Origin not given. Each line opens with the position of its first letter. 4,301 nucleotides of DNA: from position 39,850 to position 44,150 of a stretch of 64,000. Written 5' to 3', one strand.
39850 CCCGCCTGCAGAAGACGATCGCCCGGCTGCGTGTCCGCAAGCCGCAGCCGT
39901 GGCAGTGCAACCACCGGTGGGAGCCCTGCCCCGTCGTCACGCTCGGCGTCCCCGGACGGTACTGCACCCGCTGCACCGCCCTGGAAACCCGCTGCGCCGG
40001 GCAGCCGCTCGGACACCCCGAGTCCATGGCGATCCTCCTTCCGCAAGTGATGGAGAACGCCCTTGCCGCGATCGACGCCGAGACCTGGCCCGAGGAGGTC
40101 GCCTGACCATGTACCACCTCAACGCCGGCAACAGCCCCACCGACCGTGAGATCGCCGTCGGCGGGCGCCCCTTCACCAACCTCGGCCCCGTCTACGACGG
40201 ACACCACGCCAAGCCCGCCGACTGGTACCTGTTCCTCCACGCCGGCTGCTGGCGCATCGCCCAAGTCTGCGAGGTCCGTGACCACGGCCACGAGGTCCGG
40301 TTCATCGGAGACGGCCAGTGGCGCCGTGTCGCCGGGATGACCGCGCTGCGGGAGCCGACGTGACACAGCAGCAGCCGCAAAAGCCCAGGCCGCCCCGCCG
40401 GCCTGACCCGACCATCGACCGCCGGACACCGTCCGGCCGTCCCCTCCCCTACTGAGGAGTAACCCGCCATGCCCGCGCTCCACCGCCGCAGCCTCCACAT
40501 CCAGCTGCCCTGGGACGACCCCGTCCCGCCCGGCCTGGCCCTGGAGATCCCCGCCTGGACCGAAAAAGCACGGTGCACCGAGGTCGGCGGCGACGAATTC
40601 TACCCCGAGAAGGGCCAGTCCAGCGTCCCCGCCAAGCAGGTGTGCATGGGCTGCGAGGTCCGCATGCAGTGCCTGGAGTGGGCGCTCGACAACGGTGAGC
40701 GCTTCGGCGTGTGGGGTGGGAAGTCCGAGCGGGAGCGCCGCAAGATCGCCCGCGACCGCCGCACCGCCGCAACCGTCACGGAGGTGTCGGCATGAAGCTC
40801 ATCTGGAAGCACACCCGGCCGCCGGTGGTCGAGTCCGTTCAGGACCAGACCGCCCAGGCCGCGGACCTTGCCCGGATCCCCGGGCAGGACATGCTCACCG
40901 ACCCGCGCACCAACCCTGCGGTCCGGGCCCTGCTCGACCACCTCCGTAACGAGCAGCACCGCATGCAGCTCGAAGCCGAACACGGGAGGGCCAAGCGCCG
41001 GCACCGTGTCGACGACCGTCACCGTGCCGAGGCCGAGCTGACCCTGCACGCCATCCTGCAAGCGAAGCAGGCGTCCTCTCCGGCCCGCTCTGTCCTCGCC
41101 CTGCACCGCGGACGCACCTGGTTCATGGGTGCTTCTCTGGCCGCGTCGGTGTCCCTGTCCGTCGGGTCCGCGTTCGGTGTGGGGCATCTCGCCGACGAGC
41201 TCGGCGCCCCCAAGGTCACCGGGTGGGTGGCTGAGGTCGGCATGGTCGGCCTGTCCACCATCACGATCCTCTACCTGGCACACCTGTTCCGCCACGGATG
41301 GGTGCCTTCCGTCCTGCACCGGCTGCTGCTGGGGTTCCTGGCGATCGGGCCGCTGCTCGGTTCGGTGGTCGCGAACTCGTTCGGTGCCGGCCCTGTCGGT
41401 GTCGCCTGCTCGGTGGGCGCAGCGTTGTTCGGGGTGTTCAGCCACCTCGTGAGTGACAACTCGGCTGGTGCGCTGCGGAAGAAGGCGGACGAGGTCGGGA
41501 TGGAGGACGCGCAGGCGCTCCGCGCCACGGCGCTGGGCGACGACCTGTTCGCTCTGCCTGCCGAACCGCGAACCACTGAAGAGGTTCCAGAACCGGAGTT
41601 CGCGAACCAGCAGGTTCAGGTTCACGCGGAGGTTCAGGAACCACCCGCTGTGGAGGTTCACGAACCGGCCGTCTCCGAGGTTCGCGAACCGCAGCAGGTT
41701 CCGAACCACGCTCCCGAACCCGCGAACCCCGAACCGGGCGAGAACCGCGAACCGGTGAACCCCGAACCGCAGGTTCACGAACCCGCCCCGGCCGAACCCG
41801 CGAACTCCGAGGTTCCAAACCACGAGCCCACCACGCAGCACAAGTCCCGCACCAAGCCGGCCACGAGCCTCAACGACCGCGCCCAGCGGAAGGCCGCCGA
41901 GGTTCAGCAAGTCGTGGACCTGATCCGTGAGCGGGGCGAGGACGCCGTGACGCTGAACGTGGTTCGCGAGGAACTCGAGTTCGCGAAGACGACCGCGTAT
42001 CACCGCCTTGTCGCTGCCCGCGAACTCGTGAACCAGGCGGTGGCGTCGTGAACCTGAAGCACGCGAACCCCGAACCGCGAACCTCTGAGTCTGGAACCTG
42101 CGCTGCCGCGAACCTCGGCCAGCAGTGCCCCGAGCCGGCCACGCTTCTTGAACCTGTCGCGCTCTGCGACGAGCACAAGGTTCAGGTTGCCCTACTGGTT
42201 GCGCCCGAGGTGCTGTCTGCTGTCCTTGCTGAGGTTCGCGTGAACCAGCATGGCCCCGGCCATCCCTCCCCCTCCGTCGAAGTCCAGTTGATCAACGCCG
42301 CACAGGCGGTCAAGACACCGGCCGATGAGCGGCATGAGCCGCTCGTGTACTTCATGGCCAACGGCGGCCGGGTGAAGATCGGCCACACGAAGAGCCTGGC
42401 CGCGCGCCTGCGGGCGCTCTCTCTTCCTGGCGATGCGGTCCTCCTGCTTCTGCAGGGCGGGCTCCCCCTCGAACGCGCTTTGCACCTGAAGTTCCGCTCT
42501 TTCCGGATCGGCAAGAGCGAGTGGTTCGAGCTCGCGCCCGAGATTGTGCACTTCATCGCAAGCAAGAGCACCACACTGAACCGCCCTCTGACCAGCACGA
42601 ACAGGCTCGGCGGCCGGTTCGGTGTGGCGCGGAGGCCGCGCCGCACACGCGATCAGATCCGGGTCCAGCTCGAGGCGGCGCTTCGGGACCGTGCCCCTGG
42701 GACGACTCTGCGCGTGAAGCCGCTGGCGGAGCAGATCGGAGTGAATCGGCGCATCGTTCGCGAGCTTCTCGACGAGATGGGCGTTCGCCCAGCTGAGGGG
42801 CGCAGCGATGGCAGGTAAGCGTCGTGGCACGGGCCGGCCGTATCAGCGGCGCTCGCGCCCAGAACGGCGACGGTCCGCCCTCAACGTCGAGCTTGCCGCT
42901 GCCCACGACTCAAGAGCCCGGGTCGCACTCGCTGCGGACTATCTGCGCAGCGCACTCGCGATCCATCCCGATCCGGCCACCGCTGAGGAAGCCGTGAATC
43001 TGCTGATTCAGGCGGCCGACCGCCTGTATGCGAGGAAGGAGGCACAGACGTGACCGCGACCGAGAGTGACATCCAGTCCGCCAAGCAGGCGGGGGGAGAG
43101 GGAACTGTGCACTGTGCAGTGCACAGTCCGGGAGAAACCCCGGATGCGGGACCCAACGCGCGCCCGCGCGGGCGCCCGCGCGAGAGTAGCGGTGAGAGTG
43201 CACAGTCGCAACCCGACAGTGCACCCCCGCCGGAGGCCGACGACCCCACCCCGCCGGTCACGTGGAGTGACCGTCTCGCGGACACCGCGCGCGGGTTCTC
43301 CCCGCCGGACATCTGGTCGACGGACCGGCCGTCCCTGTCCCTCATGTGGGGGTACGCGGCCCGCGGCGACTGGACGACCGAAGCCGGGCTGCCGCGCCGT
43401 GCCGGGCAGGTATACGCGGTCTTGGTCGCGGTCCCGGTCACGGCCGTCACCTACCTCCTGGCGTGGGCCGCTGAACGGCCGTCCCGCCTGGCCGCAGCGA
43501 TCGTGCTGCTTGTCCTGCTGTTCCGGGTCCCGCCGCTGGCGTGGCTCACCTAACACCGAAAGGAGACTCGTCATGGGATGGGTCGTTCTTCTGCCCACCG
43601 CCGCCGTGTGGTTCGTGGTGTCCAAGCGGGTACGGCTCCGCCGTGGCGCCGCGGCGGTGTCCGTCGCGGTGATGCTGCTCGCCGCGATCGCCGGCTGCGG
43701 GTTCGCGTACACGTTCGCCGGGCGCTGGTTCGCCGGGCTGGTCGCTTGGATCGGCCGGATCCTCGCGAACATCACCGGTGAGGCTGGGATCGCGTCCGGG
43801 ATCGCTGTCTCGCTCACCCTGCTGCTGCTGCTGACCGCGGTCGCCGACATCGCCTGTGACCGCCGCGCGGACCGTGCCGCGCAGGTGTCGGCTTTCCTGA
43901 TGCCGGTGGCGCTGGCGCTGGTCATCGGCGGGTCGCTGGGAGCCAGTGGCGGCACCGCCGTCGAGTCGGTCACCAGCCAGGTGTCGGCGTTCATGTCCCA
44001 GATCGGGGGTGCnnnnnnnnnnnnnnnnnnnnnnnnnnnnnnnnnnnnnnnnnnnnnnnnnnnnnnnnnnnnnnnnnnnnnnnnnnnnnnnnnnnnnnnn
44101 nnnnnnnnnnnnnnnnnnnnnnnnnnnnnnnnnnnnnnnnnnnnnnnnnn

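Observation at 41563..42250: Extreme GAACC/GGTTC repeat field spanning two genes: candidate clt / TraB recognition array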

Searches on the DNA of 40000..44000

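Call 115: search_rna_families(source=window, start=40000, end=44000, threshold=evalue, max_evalue=1)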
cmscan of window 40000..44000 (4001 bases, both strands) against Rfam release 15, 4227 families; matches with E-value up to 1: 1.
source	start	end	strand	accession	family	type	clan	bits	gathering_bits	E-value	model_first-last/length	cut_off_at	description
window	43896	43968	+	RF01059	mir-598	Gene; miRNA;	-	21.4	69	0.52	1-80/80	no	mir-598 microRNA precursor family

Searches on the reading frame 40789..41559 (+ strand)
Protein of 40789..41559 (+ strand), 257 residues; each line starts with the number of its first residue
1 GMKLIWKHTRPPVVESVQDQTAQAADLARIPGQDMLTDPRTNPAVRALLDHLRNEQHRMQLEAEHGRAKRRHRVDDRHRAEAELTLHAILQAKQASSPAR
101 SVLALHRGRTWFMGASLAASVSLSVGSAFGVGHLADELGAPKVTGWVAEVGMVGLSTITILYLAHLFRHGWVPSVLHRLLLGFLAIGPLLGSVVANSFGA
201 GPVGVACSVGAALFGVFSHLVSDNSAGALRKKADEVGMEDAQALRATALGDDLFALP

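Call 69: search_dna_similar(query=window:40789-41559:+, collection=plasmids, mode=protein, max_rows=15, max_evalue=0.001)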
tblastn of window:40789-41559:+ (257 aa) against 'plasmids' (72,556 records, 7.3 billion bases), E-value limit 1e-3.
Records with a match: 1; places in all: 1; records where one place covers at least 80% of the query: 1.
Best place of each record, by identity: <60% 1.
By first word of the organism name: Actinomadura 1.
By predicted mobility (MOB-suite, as given by PLSDB): non-mobilizable 1.
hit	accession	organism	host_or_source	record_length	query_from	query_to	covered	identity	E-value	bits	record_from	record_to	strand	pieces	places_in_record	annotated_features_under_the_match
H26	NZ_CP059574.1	Actinomadura graeca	Laboratory-maintained bacterial ...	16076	13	252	93%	49.4%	7e-20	96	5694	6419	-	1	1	hypothetical protein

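Call 70: search_dna_similar(query=window:40789-41559:+, collection=phages, mode=protein, max_rows=15, max_evalue=0.001)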
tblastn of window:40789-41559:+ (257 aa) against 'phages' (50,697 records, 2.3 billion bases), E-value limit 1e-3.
No match.

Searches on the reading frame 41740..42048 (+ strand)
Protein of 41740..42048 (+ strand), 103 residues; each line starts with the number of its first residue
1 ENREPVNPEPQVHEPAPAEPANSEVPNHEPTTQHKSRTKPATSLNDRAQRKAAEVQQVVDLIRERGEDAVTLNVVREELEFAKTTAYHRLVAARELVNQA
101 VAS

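Call 81: find_homologous_proteins(query=window:41740-42048:+, max_evalue=0.001)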
Query window:41740-42048:+: 5 candidates shared short words with the query, none scored E <= 0.001.

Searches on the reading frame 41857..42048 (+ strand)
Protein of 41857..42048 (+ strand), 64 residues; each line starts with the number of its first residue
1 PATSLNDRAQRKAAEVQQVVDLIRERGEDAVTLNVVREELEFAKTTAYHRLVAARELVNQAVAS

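Call 64: find_related_loci(query=A2, collection=viral_contigs, flank=3000)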
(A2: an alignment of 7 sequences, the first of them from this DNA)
Query A2 (61 aa) in viral_contigs; peptide patterns used: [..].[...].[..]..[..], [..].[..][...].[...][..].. (x = any residue, [..] = any of these).
122 stretches matched a pattern; 5 encode a relative of the query (tblastn E <= 1e-3); 5 distinct loci.
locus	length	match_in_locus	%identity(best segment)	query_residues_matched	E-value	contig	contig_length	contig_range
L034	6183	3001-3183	69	1-61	1e-22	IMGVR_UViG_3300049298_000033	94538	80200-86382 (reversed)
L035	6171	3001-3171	72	1-57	3e-22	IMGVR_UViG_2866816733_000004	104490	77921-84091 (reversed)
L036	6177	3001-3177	69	1-59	8e-22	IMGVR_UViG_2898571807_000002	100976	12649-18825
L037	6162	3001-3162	56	1-54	1e-13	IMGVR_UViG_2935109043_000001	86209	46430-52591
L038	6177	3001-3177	49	2-60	4e-13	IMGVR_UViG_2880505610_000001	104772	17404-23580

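Call 78: search_solved_structures(query=A2, max_evalue=10)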
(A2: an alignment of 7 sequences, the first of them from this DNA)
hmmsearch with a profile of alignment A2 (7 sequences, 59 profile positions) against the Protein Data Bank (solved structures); distinct sequences matched with E-value up to 10: 12.
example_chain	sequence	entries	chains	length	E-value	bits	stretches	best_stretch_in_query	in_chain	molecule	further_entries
7w2o_C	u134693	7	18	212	0.026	17.6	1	17-47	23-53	Probable transcriptional regulator | TetR family transcriptional regulator | Putative transcriptional regulator, TetR family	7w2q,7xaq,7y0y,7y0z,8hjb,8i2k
8q50_A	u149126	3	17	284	0.028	17.5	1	15-40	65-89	Nitrogenase iron protein 1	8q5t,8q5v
3dcf_A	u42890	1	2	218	0.028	17.5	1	8-46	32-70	transcriptional regulator of the TetR/AcrR family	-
2gen_A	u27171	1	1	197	0.27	14.3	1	4-46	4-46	probable transcriptional regulator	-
2gfn_A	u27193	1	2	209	0.35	14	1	4-40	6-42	HTH-type transcriptional regulator pksA related protein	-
6wp7_A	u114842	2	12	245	0.48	13.5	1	18-56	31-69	AvaR1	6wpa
6wp9_A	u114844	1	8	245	0.48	13.5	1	18-56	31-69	AvaR1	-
4uds_A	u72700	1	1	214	0.49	13.5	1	17-46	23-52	MBDR REGULATOR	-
8q5w_A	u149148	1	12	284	0.69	13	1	14-37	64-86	Nitrogenase iron protein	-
2dg7_A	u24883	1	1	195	0.87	12.7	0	17-43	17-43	putative transcriptional regulator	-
3b81_A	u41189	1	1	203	1.2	12.2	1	8-47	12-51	Transcriptional regulator, AcrR family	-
6gfv_A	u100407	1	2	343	2.3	11.4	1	8-31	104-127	Probable conserved lipoprotein LpqI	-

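Call 86: predict_structure(protein=window:41857-42048:+)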
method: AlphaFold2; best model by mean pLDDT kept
length: 64 residues; sequences in the alignment: 1
mean_pLDDT: 84.7   pTM: 0.45
mean pLDDT of the five models: 84.7, 84.6, 82.3, 78.0, 76.3
residues with pLDDT >= 90: 12; 70-90: 49; 50-70: 1; < 50: 2
segments of 3 or more residues with pLDDT < 50: none
pLDDT, mean of each block of 10 residues (from residue 1): 71 85 85 86 87 93 86
secondary structure, 60 per line:
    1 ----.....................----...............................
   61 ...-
elements in order: H5-25 H30-63
